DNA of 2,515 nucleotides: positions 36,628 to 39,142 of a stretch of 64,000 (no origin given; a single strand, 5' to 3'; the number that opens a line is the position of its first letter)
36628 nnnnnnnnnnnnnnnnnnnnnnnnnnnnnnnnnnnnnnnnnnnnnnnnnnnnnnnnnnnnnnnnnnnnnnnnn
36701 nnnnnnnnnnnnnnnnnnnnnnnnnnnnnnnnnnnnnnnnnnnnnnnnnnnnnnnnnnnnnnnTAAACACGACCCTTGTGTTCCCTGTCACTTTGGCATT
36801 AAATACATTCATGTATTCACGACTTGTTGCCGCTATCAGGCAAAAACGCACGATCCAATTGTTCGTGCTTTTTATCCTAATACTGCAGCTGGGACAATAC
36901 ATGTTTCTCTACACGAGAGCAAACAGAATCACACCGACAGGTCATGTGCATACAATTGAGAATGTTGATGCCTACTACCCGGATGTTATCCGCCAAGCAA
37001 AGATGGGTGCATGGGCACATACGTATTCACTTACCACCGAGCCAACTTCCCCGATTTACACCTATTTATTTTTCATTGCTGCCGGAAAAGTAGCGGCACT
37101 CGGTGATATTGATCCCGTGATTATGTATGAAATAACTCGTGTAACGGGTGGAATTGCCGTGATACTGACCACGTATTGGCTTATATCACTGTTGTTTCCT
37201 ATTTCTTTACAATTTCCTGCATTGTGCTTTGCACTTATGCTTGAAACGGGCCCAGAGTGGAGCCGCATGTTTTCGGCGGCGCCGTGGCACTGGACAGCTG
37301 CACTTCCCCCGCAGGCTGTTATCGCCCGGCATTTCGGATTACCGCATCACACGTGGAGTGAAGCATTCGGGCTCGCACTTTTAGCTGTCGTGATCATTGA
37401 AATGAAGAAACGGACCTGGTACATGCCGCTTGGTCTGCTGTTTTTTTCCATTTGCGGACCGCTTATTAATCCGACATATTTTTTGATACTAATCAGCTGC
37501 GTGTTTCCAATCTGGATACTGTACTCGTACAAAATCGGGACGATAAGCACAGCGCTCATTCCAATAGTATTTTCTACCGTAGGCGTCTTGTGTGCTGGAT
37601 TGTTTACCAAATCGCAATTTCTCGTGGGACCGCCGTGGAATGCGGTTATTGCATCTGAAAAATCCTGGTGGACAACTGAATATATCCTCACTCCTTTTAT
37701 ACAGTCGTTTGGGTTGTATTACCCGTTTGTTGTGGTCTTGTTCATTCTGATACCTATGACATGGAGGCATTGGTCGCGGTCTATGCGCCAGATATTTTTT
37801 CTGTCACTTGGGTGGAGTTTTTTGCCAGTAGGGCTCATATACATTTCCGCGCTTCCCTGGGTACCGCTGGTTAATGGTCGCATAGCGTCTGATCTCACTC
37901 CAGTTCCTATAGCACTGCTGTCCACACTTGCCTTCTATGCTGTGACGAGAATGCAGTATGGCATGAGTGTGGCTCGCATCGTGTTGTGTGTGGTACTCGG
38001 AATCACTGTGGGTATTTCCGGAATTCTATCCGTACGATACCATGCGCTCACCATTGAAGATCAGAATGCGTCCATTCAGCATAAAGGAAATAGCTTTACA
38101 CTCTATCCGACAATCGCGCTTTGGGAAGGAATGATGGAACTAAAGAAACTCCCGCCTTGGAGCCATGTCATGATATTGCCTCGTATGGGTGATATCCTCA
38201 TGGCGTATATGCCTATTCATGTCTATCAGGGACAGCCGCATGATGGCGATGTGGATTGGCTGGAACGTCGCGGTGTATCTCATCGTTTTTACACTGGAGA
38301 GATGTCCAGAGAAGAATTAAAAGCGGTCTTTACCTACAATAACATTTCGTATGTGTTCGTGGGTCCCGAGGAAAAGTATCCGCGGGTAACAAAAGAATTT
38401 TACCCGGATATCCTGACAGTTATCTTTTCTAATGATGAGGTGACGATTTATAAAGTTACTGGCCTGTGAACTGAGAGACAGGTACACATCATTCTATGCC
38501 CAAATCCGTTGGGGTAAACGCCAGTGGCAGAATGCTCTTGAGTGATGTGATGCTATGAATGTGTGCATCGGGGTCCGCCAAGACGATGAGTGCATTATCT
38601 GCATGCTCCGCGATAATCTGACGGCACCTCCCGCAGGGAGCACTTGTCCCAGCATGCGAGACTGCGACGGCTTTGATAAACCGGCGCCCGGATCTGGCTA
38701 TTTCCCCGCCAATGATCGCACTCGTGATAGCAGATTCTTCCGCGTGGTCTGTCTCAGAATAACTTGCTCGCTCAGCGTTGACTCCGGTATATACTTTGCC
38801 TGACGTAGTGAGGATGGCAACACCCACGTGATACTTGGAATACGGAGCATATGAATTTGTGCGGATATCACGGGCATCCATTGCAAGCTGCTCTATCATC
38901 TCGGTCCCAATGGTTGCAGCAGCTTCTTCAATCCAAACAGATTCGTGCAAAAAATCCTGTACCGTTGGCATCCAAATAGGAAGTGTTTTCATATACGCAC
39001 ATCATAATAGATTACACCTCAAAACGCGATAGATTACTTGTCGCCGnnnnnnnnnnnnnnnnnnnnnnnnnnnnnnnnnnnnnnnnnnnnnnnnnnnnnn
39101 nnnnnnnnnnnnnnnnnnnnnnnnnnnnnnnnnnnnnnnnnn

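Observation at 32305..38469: Translationally coupled Arn/Gtr-like lipid-carrier amino-sugar glycosylation operon built from an unusual parts list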

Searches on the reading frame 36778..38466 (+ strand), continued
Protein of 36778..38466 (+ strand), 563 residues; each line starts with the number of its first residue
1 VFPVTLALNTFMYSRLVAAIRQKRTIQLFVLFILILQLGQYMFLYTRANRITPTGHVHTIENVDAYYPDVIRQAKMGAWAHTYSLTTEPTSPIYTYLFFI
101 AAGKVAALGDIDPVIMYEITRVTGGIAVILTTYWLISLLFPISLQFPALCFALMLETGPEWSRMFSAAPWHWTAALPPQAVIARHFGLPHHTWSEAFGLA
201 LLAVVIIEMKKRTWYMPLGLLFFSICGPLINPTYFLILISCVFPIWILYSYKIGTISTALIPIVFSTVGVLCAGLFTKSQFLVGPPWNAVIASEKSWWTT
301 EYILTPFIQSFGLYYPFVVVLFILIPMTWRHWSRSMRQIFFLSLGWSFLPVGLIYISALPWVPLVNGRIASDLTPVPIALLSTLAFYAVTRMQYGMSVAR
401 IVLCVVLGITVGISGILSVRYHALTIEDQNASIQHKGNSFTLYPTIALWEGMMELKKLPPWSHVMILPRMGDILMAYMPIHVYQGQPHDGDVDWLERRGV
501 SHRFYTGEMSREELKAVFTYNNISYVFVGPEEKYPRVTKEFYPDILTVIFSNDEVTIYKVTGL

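Call 82: list_cluster_members(proteins=[P0212, P0220, P0240, P0258, P0275, P0290, P0303, P0314, P0323, P0187])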
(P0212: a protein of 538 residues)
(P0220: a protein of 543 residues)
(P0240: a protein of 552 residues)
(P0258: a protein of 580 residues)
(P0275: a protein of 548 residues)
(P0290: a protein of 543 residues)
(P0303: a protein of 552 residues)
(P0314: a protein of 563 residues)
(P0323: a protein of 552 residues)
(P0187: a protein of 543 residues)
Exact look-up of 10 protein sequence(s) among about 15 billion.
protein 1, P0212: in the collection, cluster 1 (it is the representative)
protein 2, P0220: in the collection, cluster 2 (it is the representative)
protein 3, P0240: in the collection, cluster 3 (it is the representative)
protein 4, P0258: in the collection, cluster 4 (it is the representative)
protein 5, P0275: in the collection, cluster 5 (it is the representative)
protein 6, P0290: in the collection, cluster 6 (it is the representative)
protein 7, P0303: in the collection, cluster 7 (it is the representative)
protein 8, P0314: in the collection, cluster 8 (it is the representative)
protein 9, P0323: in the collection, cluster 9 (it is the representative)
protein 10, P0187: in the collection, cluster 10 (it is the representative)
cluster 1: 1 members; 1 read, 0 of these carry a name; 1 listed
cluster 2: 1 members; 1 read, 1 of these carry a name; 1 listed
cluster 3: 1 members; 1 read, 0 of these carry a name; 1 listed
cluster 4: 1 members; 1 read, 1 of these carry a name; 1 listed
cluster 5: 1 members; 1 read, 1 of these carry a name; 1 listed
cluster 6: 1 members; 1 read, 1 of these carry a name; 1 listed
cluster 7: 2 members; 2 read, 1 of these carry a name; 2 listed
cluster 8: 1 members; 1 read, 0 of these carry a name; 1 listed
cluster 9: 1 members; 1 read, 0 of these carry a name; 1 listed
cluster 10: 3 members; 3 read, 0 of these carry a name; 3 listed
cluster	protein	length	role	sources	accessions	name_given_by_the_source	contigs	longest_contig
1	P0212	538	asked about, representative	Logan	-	-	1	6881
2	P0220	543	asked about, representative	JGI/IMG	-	hypothetical protein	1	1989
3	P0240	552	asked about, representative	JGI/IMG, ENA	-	-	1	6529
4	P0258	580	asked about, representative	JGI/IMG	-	hypothetical protein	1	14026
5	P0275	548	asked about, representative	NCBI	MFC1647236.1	hypothetical protein ACFL1A_03045 [Patescibacteria group bacterium]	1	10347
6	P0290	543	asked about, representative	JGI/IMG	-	hypothetical protein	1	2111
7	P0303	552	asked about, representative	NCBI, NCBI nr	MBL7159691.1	hypothetical protein ISS85_04395 [Candidatus Microgenomates bacterium] | hypothetical protein [Candidatus Microgenomates bacterium]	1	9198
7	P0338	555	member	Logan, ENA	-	-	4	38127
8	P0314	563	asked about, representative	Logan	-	-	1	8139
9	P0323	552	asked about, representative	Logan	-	-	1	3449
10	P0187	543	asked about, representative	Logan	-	-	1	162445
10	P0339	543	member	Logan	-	-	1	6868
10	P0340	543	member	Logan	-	-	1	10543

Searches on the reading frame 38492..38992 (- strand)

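Call 3: search_protein_families(library=pfam, proteins=[window:38492-38992:-], max_evalue=0.01)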
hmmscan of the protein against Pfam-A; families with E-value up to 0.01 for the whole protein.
window:38492-38992:- (167 aa): 2 families
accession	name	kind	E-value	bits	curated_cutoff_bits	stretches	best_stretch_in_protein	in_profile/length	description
PF00383.29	dCMP_cyt_deam_1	-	7.2e-15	55.2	25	1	34-137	5-100/102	Cytidine and deoxycytidylate deaminase zinc-binding region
PF08211.18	dCMP_cyt_deam_2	-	4e-12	46.9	25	1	33-97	41-105/130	Cytidine and deoxycytidylate deaminase zinc-binding region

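Call 4: search_protein_families(library=ncbifam, proteins=[window:38492-38992:-], max_evalue=0.01)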
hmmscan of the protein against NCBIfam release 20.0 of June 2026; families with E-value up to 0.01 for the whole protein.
window:38492-38992:- (167 aa): 7 families
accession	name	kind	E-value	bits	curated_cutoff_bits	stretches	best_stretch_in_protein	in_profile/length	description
TIGR01354.1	cyt_deam_tetra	equivalog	6.5e-32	110.5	113.65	1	35-163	2-125/126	cytidine deaminase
NF004064.0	PRK05578.1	equivalog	1.3e-30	106.1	74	1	33-164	6-128/130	cytidine deaminase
NF009076.0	PRK12411.1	equivalog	9.7e-21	74.1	216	1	34-164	4-130/132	cytidine deaminase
TIGR01355.1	cyt_deam_dimer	equivalog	5.5e-19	68.5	275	1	31-166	20-147/283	cytidine deaminase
NF006537.0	PRK09027.1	equivalog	5.6e-19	68.6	153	2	80-166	99-172/295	cytidine deaminase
NF005314.0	PRK06848.1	equivalog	6.3e-10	39.2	131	1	35-160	9-135/139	cytidine deaminase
NF006155.0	PRK08298.1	equivalog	0.01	15.9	129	0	53-156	22-126/136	cytidine deaminase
